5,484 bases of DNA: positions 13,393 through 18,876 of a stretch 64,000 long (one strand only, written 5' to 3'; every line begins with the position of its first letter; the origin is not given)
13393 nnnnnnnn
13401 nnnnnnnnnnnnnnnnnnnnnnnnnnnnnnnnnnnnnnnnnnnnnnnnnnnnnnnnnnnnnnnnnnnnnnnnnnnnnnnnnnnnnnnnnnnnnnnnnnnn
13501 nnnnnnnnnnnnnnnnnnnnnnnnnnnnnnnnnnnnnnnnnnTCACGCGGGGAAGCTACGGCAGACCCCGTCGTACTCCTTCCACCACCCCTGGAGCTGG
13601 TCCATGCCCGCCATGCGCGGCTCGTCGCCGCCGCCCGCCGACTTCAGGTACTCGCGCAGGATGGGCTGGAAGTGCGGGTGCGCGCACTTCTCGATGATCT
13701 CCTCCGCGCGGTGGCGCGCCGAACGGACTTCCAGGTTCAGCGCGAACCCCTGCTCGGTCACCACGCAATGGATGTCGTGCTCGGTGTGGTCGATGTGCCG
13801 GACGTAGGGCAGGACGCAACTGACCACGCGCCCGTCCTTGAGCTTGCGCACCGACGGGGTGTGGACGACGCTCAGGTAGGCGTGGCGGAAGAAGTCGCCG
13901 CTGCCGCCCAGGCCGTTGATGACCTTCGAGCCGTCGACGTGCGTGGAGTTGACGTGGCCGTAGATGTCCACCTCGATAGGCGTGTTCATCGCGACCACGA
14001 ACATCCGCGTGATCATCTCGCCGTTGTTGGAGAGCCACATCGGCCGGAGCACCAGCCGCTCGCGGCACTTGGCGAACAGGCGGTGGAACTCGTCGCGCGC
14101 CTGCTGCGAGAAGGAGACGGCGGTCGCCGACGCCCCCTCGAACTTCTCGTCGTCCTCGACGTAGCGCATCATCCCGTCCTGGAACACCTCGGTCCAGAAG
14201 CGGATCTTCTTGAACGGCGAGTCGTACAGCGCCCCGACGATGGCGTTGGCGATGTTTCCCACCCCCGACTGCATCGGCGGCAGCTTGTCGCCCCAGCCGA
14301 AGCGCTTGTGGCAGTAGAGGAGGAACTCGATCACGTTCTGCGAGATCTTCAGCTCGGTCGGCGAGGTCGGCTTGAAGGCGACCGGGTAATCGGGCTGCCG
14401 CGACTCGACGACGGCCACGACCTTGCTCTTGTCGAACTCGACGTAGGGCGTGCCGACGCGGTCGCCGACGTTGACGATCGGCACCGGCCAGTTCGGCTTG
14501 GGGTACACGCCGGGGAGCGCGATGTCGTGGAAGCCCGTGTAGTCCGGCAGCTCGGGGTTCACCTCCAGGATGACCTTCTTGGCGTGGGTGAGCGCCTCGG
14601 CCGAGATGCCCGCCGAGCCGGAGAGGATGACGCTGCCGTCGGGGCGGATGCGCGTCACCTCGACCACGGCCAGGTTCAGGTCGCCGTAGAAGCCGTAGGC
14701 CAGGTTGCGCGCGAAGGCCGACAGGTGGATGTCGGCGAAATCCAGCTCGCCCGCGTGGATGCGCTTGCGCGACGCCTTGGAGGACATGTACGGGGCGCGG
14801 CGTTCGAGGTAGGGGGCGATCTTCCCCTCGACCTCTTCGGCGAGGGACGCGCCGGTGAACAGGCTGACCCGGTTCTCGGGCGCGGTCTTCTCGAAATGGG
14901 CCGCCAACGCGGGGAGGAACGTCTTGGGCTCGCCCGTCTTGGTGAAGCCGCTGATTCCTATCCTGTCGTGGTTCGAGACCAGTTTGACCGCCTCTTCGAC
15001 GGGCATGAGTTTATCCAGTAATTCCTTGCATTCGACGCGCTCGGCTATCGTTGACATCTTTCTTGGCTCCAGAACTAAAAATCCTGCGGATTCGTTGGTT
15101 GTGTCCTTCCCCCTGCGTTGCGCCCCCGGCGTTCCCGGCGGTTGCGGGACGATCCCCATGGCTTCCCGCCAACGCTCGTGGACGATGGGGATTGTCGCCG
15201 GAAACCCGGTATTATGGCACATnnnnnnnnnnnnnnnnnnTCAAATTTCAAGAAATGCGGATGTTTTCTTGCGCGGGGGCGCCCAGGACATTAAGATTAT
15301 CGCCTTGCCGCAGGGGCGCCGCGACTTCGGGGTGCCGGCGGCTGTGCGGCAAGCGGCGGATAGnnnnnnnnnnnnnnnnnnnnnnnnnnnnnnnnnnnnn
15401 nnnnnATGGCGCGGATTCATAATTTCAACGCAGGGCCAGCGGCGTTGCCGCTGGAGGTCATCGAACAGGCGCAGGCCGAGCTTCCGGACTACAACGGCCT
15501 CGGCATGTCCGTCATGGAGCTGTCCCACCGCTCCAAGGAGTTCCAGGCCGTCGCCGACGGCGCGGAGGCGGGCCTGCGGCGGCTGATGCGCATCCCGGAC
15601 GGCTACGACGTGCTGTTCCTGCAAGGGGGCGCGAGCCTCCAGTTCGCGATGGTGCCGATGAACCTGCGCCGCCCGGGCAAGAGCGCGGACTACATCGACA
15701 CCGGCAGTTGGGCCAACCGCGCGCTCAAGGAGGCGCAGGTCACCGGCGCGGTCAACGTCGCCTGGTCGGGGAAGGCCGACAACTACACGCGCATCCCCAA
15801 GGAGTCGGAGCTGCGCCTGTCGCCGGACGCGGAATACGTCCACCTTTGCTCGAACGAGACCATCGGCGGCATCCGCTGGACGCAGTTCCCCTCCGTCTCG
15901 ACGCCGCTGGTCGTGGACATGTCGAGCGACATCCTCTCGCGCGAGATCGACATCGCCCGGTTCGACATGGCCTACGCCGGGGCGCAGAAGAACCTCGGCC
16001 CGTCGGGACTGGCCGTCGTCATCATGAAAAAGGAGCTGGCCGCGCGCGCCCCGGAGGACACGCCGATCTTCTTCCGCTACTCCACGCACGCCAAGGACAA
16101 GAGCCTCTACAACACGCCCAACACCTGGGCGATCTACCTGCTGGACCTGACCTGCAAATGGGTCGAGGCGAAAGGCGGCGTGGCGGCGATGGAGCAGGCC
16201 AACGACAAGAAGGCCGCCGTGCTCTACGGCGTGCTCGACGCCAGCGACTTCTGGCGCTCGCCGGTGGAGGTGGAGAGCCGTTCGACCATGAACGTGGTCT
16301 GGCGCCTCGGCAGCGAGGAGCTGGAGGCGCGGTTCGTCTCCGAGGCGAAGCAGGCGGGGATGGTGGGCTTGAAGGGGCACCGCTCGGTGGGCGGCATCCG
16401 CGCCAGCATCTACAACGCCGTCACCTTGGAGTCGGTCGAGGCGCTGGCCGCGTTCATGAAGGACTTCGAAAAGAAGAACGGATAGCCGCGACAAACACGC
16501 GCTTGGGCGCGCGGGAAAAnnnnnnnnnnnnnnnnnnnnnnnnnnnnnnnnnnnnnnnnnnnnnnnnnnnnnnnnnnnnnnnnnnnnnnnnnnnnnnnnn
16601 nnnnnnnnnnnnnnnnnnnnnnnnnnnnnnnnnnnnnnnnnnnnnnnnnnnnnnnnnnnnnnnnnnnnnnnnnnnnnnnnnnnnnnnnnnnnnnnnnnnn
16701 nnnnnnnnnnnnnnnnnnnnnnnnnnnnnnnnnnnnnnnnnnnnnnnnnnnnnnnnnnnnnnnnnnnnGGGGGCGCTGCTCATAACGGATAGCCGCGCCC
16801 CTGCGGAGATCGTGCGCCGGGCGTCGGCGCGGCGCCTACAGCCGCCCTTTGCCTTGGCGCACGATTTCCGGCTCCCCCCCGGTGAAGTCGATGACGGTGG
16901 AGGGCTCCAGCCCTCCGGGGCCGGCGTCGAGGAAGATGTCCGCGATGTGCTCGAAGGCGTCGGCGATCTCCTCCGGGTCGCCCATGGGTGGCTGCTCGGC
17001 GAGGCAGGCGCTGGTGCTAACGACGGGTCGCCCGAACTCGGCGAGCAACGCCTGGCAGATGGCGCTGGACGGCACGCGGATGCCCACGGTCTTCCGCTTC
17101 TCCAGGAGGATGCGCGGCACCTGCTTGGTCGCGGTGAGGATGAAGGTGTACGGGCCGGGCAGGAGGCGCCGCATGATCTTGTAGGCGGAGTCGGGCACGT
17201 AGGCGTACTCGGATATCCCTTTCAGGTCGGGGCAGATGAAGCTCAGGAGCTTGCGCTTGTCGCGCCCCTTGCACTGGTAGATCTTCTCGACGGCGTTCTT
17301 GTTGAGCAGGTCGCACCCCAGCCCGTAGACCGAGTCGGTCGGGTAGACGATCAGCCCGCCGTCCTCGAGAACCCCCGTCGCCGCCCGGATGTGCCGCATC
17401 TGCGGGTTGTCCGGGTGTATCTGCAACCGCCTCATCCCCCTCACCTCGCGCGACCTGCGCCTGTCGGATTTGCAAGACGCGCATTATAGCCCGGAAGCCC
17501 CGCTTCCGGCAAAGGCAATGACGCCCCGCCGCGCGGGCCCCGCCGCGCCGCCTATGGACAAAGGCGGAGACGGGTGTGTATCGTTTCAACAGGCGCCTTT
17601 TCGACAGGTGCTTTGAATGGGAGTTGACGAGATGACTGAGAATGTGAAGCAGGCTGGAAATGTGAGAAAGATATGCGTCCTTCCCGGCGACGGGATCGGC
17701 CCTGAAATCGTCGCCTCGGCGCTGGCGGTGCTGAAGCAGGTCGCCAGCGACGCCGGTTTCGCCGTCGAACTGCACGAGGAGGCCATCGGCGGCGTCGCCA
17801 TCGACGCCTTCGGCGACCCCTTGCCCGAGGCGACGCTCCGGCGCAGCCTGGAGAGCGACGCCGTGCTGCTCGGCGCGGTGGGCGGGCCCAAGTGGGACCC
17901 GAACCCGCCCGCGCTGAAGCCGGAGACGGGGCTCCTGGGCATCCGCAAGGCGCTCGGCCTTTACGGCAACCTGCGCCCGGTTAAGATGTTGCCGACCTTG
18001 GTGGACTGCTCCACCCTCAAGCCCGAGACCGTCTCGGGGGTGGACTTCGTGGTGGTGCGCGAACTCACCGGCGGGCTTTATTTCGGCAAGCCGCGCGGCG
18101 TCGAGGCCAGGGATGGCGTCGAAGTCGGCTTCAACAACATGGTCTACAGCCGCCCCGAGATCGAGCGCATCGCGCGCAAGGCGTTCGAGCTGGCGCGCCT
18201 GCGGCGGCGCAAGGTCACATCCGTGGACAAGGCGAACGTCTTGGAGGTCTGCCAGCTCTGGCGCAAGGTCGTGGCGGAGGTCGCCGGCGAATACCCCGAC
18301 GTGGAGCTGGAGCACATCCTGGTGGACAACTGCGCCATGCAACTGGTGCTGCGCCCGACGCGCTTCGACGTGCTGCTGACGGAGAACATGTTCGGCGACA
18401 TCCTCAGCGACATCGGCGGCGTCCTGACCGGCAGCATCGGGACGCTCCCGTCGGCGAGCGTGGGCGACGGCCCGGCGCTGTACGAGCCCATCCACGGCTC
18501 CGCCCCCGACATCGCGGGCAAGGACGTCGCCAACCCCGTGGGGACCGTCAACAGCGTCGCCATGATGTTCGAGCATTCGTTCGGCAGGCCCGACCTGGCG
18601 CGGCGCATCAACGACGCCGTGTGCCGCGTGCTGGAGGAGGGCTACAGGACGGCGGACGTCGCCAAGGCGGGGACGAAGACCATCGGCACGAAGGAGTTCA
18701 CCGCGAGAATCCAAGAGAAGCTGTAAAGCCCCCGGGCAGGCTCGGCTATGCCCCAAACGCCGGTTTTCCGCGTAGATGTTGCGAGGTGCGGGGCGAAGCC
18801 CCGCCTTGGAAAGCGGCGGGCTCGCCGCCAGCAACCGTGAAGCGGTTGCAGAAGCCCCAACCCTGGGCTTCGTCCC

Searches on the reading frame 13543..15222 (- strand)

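Call 15: search_protein_families(library=pfam, proteins=[window:13543-15222:-], max_evalue=0.01)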
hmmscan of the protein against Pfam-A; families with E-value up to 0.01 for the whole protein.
window:13543-15222:- (559 aa): 2 families
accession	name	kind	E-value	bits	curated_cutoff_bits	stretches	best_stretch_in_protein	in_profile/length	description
PF13336.12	AcetylCoA_hyd_C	-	1.7e-34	119.4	23.7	1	385-525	10-153/154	Acetyl-CoA hydrolase/transferase C-terminal domain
PF02550.21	AcetylCoA_hydro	-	5.1e-24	85.8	24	1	67-273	4-198/198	Acetyl-CoA hydrolase/transferase N-terminal domain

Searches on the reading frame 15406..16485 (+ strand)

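Call 10: search_protein_families(library=pfam, proteins=[window:15406-16485:+], max_evalue=0.01)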
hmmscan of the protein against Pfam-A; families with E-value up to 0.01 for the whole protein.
window:15406-16485:+ (359 aa): 1 family
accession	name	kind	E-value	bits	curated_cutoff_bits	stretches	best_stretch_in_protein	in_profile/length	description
PF00266.25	Aminotran_5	-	4.6e-47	161.2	21.5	1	4-347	1-371/371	Aminotransferase class-V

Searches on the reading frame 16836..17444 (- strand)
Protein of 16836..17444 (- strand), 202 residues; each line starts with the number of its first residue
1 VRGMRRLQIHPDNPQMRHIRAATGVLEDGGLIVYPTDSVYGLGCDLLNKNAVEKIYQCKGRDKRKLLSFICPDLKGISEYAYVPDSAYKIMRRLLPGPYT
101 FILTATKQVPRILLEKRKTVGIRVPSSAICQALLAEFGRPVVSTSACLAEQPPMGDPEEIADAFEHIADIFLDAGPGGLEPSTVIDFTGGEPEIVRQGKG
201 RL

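Call 10: search_protein_families(library=pfam, proteins=[window:16836-17444:-], max_evalue=0.01)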
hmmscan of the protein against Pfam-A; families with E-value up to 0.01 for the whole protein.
window:16836-17444:- (202 aa): 1 family
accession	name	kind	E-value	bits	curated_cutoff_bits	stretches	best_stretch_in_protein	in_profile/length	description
PF01300.24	Sua5_yciO_yrdC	-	9.1e-58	195.1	25.1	1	25-198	2-178/178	Telomere recombination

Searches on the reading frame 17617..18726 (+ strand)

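Call 10: search_protein_families(library=pfam, proteins=[window:17617-18726:+], max_evalue=0.01)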
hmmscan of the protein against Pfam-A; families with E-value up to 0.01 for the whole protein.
window:17617-18726:+ (369 aa): 1 family
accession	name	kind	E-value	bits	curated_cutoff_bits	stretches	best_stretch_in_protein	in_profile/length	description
PF00180.25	Iso_dh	-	4.3e-130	434.5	27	1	18-364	1-347/348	Isocitrate/isopropylmalate dehydrogenase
